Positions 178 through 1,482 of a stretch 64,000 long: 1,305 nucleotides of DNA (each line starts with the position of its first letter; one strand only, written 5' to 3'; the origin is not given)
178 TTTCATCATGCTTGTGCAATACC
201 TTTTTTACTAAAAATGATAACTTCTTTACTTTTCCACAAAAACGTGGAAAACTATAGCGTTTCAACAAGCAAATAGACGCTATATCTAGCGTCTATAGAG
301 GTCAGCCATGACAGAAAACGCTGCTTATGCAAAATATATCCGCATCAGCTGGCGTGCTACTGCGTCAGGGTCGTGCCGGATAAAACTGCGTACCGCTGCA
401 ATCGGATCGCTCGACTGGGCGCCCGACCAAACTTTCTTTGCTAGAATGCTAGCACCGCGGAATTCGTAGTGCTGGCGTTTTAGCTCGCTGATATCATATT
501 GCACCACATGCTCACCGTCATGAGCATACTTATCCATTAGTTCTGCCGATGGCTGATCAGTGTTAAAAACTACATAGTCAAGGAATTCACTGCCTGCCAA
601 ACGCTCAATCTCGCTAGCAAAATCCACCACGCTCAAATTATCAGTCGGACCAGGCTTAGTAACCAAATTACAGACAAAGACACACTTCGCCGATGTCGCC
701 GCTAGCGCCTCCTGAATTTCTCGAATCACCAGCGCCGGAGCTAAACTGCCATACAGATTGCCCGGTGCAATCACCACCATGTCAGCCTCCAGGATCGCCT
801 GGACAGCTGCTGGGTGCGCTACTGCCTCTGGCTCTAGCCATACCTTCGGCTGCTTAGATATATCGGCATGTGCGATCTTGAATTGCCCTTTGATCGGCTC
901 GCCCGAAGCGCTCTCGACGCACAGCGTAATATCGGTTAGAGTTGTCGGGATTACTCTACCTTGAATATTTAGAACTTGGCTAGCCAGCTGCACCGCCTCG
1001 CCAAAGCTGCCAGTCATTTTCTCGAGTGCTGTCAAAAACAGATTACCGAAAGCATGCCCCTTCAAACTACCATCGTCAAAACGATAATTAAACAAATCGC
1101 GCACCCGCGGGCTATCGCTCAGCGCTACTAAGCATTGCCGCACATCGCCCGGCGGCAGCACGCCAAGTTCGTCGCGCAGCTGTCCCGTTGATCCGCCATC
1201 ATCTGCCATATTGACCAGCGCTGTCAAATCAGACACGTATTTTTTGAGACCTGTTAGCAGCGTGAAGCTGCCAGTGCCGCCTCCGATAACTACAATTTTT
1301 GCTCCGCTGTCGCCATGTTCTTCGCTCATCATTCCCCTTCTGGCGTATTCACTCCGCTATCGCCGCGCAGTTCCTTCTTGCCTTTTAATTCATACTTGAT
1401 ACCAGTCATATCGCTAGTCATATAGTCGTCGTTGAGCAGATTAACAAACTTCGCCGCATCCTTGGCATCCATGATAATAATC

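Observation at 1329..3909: KwaB-like (DUF4868?) protein without KwaA, paired with a Pif1-type helicase and translationally coupled to yvcK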

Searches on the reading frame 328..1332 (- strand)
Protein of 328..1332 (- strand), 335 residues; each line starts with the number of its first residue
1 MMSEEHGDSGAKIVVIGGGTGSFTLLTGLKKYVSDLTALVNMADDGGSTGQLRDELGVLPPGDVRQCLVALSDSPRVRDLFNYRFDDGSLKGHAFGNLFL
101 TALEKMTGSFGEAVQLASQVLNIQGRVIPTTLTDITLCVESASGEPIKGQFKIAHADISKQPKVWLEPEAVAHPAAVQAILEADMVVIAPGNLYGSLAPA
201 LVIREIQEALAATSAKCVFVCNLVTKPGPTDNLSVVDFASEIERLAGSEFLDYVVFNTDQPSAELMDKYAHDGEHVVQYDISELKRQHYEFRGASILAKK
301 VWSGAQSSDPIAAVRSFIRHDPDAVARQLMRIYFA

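Call 3: search_protein_families(library=pfam, proteins=[window:328-1332:-], max_evalue=1)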
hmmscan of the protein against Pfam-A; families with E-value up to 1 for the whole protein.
window:328-1332:- (335 aa): 2 families
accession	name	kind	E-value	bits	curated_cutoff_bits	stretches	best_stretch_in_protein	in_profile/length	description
PF01933.23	CofD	-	1.9e-94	316.5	30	1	13-293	1-286/290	2-phospho-L-lactate transferase CofD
PF00148.24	Oxidored_nitro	-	0.11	11.8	28.6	1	94-159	41-105/399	Nitrogenase component 1 type Oxidoreductase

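Call 4: search_protein_families(library=padloc, proteins=[window:328-1332:-], max_evalue=1)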
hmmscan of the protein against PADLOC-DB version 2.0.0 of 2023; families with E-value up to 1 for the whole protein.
window:328-1332:- (335 aa): 0 families

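Call 65: search_protein_families(library=ncbifam, proteins=[window:328-1332:-], max_evalue=0.001)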
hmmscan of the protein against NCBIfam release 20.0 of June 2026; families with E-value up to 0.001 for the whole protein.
window:328-1332:- (335 aa): 3 families
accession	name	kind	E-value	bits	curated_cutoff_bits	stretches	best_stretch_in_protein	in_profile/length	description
TIGR01826.1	CofD_related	subfamily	8.6e-92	307.9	196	1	13-300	1-290/310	uridine diphosphate-N-acetylglucosamine-binding protein YvcK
TIGR04357.1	CofD_rel_GAK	hypoth_equivalog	2.9e-19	69.7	340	2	89-228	132-284/368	GAK system CofD-like protein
TIGR01819.1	F420_cofD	equivalog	1.5e-08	34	257.45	1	112-224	112-228/301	2-phospho-L-lactate transferase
